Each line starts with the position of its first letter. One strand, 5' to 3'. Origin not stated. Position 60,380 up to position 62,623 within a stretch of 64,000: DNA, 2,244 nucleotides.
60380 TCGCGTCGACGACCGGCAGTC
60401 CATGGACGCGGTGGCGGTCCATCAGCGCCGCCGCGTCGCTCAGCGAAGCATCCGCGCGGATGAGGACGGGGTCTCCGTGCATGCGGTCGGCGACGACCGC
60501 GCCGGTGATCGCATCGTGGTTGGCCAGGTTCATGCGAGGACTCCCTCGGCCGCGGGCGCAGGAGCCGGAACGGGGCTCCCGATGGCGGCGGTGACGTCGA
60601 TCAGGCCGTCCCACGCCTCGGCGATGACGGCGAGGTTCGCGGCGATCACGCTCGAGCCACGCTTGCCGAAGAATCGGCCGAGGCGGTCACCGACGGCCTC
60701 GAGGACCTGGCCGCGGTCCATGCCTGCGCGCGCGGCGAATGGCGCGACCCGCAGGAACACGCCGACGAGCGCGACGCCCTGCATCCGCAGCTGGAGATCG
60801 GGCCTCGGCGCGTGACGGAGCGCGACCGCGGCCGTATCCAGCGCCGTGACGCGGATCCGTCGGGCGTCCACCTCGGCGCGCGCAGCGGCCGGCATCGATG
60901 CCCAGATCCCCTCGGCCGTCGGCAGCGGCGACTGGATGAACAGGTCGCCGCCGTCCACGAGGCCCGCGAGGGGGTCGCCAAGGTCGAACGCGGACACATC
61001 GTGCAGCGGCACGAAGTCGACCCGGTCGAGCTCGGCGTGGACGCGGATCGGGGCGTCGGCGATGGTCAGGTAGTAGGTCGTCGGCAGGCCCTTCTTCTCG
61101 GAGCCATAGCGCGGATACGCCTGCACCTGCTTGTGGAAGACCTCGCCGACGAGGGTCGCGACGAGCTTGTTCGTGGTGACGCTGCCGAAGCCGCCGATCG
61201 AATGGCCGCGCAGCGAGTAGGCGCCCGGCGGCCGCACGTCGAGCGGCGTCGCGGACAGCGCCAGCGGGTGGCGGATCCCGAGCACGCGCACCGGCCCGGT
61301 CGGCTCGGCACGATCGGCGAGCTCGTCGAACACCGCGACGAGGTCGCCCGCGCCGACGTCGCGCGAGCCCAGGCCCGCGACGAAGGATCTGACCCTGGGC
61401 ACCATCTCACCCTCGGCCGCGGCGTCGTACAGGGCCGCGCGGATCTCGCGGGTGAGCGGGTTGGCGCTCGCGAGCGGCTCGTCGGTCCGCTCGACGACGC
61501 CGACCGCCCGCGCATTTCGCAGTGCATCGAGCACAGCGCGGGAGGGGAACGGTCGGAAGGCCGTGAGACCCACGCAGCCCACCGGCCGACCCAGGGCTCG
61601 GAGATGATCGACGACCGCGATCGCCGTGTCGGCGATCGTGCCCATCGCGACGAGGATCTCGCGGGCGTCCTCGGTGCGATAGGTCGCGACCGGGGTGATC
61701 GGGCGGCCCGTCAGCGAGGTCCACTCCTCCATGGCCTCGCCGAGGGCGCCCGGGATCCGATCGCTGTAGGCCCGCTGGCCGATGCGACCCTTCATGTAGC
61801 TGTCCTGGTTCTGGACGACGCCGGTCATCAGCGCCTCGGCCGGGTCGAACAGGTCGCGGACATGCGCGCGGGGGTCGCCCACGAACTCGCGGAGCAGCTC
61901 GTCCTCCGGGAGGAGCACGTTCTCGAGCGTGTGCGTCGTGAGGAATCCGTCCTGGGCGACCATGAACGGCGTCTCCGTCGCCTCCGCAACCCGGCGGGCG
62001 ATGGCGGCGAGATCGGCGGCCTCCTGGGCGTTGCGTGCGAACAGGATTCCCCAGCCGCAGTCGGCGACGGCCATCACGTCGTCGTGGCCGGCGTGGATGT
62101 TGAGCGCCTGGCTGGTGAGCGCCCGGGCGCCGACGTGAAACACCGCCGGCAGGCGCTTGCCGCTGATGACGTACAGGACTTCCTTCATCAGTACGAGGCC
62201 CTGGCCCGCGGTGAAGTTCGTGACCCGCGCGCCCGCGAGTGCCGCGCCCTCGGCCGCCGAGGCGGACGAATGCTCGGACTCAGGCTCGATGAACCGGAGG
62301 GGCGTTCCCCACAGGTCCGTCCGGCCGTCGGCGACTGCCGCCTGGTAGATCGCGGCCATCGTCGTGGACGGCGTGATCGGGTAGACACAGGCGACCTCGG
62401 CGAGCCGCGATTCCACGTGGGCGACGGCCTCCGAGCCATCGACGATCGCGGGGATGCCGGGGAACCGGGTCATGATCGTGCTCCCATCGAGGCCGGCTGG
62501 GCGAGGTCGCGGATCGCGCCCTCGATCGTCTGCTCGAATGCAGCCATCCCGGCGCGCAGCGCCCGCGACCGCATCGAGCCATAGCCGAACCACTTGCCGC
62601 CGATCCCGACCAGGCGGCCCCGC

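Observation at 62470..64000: [NiFe]-hydrogenase large subunit and maturation protease directly coupled to the split PFOR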

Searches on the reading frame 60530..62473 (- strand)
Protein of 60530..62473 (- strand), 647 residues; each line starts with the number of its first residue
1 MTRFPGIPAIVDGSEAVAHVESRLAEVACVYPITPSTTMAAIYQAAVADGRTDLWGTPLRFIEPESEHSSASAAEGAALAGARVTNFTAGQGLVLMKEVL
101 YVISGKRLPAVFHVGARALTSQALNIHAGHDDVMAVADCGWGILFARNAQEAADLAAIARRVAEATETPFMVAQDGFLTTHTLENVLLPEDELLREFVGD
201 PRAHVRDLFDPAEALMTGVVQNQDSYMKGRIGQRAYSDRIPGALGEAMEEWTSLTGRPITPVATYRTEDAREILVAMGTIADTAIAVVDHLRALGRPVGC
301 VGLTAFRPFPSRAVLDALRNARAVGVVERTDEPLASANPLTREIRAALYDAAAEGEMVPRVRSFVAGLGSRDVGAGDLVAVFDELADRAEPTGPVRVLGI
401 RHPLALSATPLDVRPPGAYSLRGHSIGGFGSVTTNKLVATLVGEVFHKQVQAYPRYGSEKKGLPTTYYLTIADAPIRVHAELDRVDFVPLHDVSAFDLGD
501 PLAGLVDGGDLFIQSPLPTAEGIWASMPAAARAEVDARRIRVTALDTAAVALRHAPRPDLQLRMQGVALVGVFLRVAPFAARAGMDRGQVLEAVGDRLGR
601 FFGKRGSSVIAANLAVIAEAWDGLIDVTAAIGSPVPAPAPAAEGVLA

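Call 5: search_protein_families(library=pfam, proteins=[window:60530-62473:-], max_evalue=0.01)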
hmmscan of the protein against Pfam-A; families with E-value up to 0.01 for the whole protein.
window:60530-62473:- (647 aa): 3 families
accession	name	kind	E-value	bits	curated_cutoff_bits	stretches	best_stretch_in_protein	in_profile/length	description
PF01855.24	POR_N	-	6.9e-60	203.1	27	1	25-243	7-225/231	Pyruvate flavodoxin/ferredoxin oxidoreductase, thiamine diP-bdg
PF01558.24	POR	-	1.2e-21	78.1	27.4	1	427-620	1-171/173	Pyruvate ferredoxin/flavodoxin oxidoreductase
PF17147.9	PFOR_II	-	3.4e-17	63.1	27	1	272-375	3-99/102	Pyruvate:ferredoxin oxidoreductase core domain II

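Call 6: search_protein_families(library=ncbifam, proteins=[window:60530-62473:-], max_evalue=0.01)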
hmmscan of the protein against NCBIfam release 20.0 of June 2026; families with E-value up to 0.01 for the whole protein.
window:60530-62473:- (647 aa): 19 families
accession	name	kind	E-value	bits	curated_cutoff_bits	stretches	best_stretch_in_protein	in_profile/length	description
TIGR02176.1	pyruv_ox_red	equivalog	2e-105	353.8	911.35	1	10-628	3-612/1167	pyruvate:ferredoxin (flavodoxin) oxidoreductase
NF040682.1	PorA_Arch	equivalog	1.7e-79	267.5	550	1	10-387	5-373/387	pyruvate synthase subunit PorA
NF007201.0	PRK09622.1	equivalog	7.3e-69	232.6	590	1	12-390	14-383/405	2-oxoacid:ferredoxin oxidoreductase subunit alpha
NF006233.0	PRK08367.1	equivalog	4.3e-67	226.7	625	1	9-382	5-369/394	pyruvate ferredoxin oxidoreductase subunit alpha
NF045764.1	PhenlGlyoxDHPadG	equivalog_domain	1.8e-51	174.9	700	1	10-387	4-381/398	NADH-dependent phenylglyoxylate dehydrogenase subunit alpha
NF045791.1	OxalOxredalpha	equivalog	9.4e-46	156.6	500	1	11-389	7-379/395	oxalate oxidoreductase subunit alpha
NF006232.0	PRK08366.1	equivalog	1.7e-45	155.3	646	1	11-385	10-374/394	2-ketoisovalerate ferredoxin oxidoreductase subunit alpha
TIGR03710.1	OAFO_sf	subfamily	1.7e-19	69.9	482.75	2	11-181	196-365/561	2-oxoacid:acceptor oxidoreductase subunit alpha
NF006412.0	PRK08659.1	equivalog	1.8e-19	70.2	411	1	28-328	26-333/378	2-oxoacid:acceptor oxidoreductase subunit alpha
NF005507.0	PRK07119.1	subfamily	6e-19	68.1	399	2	10-191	6-185/352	3-methyl-2-oxobutanoate dehydrogenase subunit VorB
NF006321.0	PRK08534.1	equivalog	3.9e-12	46.2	225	1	421-521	4-103/181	pyruvate ferredoxin oxidoreductase subunit gamma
TIGR02175.1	PorC_KorC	subfamily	7.7e-12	45.3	81.1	1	422-550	5-118/177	2-oxoacid:acceptor oxidoreductase, gamma subunit, pyruvate/2-ketoisovalerate family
NF041170.1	Oxoac_fdxalpha_Archa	equivalog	1.2e-11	43.7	800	2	27-142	255-374/636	2-oxoacid:ferredoxin oxidoreductase subunit alpha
NF010632.0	PRK14029.1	equivalog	6.5e-11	42.2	335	1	421-514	4-96/185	pyruvate/ketoisovalerate ferredoxin oxidoreductase subunit gamma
NF040683.1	PorC_Meth_Thtga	equivalog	3.6e-10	39.9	270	1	421-571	4-136/177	pyruvate synthase subunit PorC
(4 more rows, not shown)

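Call 31: find_homologous_proteins(query=window:60530-62473:-, max_evalue=1e-30)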
Query window:60530-62473:- (647 aa): 6175 proteins with E <= 1e-30 among 8000 candidates; the best 120 are listed.
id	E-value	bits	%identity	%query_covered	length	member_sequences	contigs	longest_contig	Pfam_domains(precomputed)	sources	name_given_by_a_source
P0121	0.0e+0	1410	100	100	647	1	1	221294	PF01558.26,PF01855.25,PF17147.10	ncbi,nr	ncbi:MAG TPA: 2-oxoacid:acceptor oxidoreductase family protein [Candidatus Dormibacteraeota bacteriu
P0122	0.0e+0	1298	92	100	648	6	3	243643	PF01558.26,PF01855.25,PF17147.10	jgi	jgi:pyruvate-ferredoxin/flavodoxin oxidoreductase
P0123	0.0e+0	1279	92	100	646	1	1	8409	PF01558.26,PF01855.25,PF17147.10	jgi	jgi:pyruvate-ferredoxin/flavodoxin oxidoreductase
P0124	0.0e+0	1272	90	100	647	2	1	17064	PF01558.26,PF01855.25,PF17147.10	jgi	jgi:pyruvate-ferredoxin/flavodoxin oxidoreductase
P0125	0.0e+0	1271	90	100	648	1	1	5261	PF01558.26,PF01855.25,PF17147.10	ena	-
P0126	0.0e+0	1267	90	100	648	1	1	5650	PF01558.26,PF01855.25,PF17147.10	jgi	jgi:pyruvate-ferredoxin/flavodoxin oxidoreductase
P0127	0.0e+0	1265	91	100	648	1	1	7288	PF01558.26,PF01855.25,PF17147.10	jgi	jgi:Pyruvate:ferredoxin oxidoreductase and related 2-oxoacid:ferredoxin oxidoreductases, alpha subun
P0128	0.0e+0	1238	89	99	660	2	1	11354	PF01558.26,PF01855.25,PF17147.10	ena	-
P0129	0.0e+0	1229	87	100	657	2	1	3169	PF01558.26,PF01855.25,PF17147.10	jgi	jgi:pyruvate-ferredoxin/flavodoxin oxidoreductase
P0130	0.0e+0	1223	88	98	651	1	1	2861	PF01558.26,PF01855.25,PF17147.10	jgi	jgi:pyruvate-ferredoxin/flavodoxin oxidoreductase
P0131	0.0e+0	1222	89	97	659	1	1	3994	PF01558.26,PF01855.25,PF17147.10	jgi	jgi:pyruvate-ferredoxin/flavodoxin oxidoreductase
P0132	0.0e+0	1221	87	100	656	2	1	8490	PF01558.26,PF01855.25,PF17147.10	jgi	jgi:pyruvate-ferredoxin/flavodoxin oxidoreductase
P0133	0.0e+0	1216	87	100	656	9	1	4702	PF01558.26,PF01855.25,PF17147.10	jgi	jgi:pyruvate-ferredoxin/flavodoxin oxidoreductase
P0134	0.0e+0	1216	87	99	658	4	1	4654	PF01558.26,PF01855.25,PF17147.10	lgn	-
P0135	0.0e+0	1214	86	99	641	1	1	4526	PF01558.26,PF01855.25,PF17147.10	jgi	jgi:pyruvate-ferredoxin/flavodoxin oxidoreductase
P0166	0.0e+0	1194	84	100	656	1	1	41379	PF01558.26,PF01855.25,PF17147.10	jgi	jgi:pyruvate-ferredoxin/flavodoxin oxidoreductase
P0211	0.0e+0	1159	84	97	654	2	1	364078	PF01558.26,PF01855.25,PF17147.10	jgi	-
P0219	0.0e+0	1153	84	98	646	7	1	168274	PF01558.26,PF01855.25,PF17147.10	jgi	jgi:pyruvate-ferredoxin/flavodoxin oxidoreductase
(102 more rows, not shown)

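Call 47: search_solved_structures(query=window:60530-62473:-, max_evalue=0.00001)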
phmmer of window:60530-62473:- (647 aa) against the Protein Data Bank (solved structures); distinct sequences matched with E-value up to 0.00001: 7.
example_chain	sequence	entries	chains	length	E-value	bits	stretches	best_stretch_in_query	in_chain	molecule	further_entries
7plm_A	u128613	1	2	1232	5.8e-82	279.5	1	11-619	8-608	Pyruvate:ferredoxin oxidoreductase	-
1b0p_A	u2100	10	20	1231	6.1e-82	279.5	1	11-619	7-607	PROTEIN (PYRUVATE-FERREDOXIN OXIDOREDUCTASE) | Pyruvate-Ferredoxin Oxidoreductase | PYRUVATE FERREDOXIN OXIDOREDUCTASE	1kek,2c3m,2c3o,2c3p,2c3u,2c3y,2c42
6cin_A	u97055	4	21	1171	4.9e-76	260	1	11-627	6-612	PYRUVATE-FERREDOXIN OXIDOREDUCTASE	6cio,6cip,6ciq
9bt4_B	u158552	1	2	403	2e-49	172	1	9-378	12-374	Pyruvate:Ferredoxin Oxidoreductase, subunit alpha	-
5c4i_A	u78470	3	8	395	7.8e-41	143.7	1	11-395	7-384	Oxalate oxidoreductase subunit alpha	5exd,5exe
9bt4_E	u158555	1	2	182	7.7e-09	38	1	421-523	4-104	Pyruvate:Ferredoxin Oxidoreductase, subunit gamma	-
1yd7_A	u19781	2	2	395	3.4e-08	35.9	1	5-311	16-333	2-keto acid:ferredoxin oxidoreductase subunit alpha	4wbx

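Call 57: search_solved_structures(query=window:60530-62473:-, max_evalue=1e-60, show_alignments=1)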
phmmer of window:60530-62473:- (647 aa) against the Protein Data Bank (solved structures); distinct sequences matched with E-value up to 1e-60: 3.
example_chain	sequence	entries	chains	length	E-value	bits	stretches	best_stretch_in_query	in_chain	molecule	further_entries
7plm_A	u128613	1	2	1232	5.8e-82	279.5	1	11-619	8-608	Pyruvate:ferredoxin oxidoreductase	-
1b0p_A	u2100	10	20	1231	6.1e-82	279.5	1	11-619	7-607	PROTEIN (PYRUVATE-FERREDOXIN OXIDOREDUCTASE) | Pyruvate-Ferredoxin Oxidoreductase | PYRUVATE FERREDOXIN OXIDOREDUCTASE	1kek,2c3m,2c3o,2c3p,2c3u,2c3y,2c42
6cin_A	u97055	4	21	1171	4.9e-76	260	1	11-627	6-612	PYRUVATE-FERREDOXIN OXIDOREDUCTASE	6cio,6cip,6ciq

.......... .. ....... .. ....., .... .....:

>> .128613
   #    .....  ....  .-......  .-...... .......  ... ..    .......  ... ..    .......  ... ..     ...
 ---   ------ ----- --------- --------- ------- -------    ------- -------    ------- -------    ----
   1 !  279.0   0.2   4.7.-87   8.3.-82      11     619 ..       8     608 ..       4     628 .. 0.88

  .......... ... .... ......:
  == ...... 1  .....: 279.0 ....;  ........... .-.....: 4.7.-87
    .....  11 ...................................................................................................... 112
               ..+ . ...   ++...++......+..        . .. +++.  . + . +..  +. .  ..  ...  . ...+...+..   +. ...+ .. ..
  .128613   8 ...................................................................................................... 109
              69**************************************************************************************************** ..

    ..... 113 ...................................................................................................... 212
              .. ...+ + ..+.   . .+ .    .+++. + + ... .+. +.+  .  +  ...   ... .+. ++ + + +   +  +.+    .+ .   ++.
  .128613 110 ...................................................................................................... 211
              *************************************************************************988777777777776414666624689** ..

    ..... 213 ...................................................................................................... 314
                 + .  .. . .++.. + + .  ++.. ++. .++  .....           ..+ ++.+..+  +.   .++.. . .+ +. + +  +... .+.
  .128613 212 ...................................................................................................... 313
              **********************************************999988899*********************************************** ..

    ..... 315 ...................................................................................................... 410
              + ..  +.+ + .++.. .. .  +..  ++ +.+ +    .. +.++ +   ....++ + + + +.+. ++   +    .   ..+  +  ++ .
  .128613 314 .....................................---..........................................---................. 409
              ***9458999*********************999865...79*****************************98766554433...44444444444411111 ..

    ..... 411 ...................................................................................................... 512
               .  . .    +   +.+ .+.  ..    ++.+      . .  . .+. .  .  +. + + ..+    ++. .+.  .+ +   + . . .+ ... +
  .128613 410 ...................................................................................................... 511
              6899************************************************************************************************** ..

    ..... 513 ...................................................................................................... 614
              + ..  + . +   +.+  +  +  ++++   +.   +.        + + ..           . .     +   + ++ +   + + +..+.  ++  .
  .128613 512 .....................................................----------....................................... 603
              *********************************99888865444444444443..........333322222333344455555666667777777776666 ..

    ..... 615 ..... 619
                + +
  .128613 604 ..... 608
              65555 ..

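Call 68: find_encoding_contigs(protein=P0211, flank=8000, max_places=2)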
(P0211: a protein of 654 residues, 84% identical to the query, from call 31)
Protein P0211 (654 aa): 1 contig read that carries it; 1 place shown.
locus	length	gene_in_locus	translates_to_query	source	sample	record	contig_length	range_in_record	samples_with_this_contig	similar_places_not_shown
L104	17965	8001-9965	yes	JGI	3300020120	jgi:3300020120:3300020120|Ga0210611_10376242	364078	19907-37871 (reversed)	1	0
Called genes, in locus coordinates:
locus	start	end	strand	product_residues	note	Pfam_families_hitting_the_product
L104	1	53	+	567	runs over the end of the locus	PF00390:malic, PF03949:Malic_M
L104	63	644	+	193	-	PF06445:GyrI-like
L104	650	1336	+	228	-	-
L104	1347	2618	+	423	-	PF02550:AcetylCoA_hydro, PF13336:AcetylCoA_hyd_C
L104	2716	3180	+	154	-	PF00027:cNMP_binding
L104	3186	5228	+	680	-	PF12838:Fer4_7 (faint), PF13534:Fer4_17 (faint), PF13746:Fer4_18 (faint), PF13237:Fer4_10 (faint), PF17179:Fer4_22, PF00175:NAD_binding_1, PF10418:DHODB_Fe-S_bind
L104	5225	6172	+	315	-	PF01058:Oxidored_q6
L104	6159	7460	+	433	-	PF00374:NiFeSe_Hases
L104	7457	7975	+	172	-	-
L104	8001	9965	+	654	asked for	PF01855:POR_N, PF17147:PFOR_II, PF01558:POR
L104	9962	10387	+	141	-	PF00571:CBS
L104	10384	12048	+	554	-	PF13187:Fer4_9 (faint), PF00037:Fer4 (weak), PF12797:Fer4_2 (faint), PF12837:Fer4_6 (faint), PF13237:Fer4_10 (faint), PF14697:Fer4_21 (faint), PF12838:Fer4_7 (weak), PF02775:TPP_enzyme_C, +2 more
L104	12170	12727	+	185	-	-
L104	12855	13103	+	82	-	PF01455:HupF_HypC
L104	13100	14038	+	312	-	PF00892:EamA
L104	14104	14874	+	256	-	PF19927:DUF6390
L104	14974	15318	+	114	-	PF02082:Rrf2 (weak), PF12840:HTH_20, PF25212:HVO_A0114 (weak), PF01022:HTH_5, PF12802:MarR_2 (weak), PF09339:HTH_IclR (weak)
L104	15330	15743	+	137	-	PF13686:DrsE_2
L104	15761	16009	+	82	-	PF01206:TusA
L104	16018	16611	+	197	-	PF02635:DsrE (faint), PF13686:DrsE_2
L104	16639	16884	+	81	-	PF01206:TusA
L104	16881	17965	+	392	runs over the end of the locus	PF07992:Pyr_redox_2, PF21706:FCSD_central (weak)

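Call 69: find_encoding_contigs(protein=P0219, flank=8000, max_places=2)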
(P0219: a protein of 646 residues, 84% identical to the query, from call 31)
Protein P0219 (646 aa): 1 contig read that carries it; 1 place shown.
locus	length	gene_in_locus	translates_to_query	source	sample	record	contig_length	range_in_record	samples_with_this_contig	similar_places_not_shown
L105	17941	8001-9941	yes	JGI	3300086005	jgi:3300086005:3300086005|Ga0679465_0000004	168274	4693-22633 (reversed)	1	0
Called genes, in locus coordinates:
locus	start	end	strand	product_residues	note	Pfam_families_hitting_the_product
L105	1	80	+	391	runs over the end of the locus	PF01590:GAF, PF13185:GAF_2, PF13492:GAF_3 (faint), PF07730:HisKA_3, PF02518:HATPase_c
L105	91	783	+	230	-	PF00072:Response_reg, PF08281:Sigma70_r4_2 (weak), PF00196:GerE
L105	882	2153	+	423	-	PF02550:AcetylCoA_hydro, PF13336:AcetylCoA_hyd_C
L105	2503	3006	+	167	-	PF00027:cNMP_binding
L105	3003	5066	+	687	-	PF13746:Fer4_18 (faint), PF13237:Fer4_10 (faint), PF17179:Fer4_22, PF00175:NAD_binding_1, PF10418:DHODB_Fe-S_bind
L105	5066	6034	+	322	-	PF01058:Oxidored_q6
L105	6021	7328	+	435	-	PF00374:NiFeSe_Hases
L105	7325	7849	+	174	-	-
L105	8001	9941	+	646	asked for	PF01855:POR_N, PF17147:PFOR_II, PF01558:POR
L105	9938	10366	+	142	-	PF00571:CBS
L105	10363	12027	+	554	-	PF13187:Fer4_9 (faint), PF00037:Fer4 (weak), PF12797:Fer4_2 (faint), PF12837:Fer4_6 (faint), PF13237:Fer4_10 (faint), PF14697:Fer4_21 (faint), PF12838:Fer4_7 (weak), PF02775:TPP_enzyme_C, +1 more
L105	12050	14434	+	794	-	PF09364:XFP_N, PF03894:XFP, PF09363:XFP_C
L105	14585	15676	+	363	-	PF00871:Acetate_kinase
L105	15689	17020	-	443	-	PF00201:UDPGT, PF06722:EryCIII-like_C, PF04101:Glyco_tran_28_C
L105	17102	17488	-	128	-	-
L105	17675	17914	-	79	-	-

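Call 70: find_encoding_contigs(protein=P0166, flank=8000, max_places=2)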
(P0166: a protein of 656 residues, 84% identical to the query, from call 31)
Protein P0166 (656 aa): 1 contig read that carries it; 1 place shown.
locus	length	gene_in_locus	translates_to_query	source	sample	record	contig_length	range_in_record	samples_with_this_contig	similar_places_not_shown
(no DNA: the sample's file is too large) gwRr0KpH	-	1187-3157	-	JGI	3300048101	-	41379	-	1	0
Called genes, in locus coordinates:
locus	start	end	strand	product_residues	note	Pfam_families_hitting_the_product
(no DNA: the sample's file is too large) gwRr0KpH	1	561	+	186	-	?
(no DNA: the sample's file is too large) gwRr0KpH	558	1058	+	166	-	-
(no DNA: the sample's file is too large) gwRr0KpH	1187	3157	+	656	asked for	PF01855:POR_N, PF17147:PFOR_II, PF01558:POR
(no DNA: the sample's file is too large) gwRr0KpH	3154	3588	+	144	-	PF00571:CBS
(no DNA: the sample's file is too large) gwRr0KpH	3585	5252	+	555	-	PF13187:Fer4_9 (faint), PF00037:Fer4 (faint), PF12797:Fer4_2 (faint), PF12837:Fer4_6 (faint), PF13237:Fer4_10 (faint), PF12838:Fer4_7 (weak), PF13484:Fer4_16 (faint), PF02775:TPP_enzyme_C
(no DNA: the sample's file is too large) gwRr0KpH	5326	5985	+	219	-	PF22570:LiaF-TM (faint)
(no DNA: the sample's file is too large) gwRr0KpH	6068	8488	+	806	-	PF09364:XFP_N, PF03894:XFP, PF09363:XFP_C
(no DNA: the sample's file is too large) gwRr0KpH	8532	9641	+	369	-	PF00871:Acetate_kinase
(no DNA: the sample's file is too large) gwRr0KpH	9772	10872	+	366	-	PF00561:Abhydrolase_1, PF02129:Peptidase_S15 (weak), PF12146:Hydrolase_4 (weak)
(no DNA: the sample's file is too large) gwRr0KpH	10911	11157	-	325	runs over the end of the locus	PF26514:DUF8173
